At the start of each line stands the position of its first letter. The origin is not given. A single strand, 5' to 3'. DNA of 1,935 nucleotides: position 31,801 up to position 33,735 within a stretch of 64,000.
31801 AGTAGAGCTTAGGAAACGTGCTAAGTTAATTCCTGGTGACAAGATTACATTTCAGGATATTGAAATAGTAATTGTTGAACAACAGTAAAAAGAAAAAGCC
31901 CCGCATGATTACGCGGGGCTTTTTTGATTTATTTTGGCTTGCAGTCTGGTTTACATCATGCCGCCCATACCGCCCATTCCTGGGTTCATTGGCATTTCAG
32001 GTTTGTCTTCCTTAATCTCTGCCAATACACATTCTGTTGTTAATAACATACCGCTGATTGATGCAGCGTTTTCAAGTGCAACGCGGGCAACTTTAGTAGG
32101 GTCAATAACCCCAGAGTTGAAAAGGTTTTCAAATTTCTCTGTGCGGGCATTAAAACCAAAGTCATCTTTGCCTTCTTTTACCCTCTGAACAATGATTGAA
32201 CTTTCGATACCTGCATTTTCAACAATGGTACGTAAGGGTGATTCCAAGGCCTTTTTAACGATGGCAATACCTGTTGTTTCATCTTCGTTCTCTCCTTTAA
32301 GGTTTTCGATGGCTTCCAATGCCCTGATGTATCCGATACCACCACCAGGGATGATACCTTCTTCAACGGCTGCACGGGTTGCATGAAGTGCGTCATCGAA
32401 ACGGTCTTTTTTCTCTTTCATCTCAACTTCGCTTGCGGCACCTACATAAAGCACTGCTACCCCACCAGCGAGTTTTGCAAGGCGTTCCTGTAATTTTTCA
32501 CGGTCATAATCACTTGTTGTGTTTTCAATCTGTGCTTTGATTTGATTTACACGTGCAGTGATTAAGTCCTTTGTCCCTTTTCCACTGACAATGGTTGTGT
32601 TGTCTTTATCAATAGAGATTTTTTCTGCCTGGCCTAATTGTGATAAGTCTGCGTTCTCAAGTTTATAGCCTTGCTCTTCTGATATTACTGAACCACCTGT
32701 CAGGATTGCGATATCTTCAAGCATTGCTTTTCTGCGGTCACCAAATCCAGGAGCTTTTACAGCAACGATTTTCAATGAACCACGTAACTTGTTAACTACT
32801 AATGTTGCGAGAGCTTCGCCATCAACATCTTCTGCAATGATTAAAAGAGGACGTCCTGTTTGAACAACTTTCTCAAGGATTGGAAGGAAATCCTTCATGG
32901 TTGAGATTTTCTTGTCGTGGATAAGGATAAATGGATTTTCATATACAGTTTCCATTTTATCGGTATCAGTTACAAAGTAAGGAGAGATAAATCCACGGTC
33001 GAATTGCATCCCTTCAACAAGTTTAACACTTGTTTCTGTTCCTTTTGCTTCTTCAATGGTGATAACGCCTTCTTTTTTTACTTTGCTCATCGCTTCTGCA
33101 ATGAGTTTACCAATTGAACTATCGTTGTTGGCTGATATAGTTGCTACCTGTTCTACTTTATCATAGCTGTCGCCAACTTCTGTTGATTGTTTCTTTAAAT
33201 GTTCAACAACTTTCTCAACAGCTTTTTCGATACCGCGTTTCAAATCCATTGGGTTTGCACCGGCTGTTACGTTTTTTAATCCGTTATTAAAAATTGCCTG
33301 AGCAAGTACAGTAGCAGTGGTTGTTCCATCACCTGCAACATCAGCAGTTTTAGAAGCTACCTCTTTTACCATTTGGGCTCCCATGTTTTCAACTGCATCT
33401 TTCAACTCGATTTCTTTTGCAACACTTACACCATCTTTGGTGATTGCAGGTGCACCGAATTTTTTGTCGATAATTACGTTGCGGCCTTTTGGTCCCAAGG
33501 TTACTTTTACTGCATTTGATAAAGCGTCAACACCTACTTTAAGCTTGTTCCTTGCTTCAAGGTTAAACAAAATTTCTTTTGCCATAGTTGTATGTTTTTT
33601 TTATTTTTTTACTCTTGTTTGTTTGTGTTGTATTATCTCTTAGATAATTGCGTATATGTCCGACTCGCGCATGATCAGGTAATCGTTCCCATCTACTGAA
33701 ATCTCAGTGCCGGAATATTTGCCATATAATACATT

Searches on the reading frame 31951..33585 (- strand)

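Call 87: search_protein_families(library=pfam, proteins=[window:31951-33585:-], max_evalue=0.00001)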
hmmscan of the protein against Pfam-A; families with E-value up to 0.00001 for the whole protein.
window:31951-33585:- (544 aa): 1 family
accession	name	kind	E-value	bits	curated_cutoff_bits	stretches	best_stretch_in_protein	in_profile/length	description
PF00118.29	Cpn60_TCP1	-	5.7e-79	266.5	34.3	1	22-523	1-488/490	TCP-1/cpn60 chaperonin family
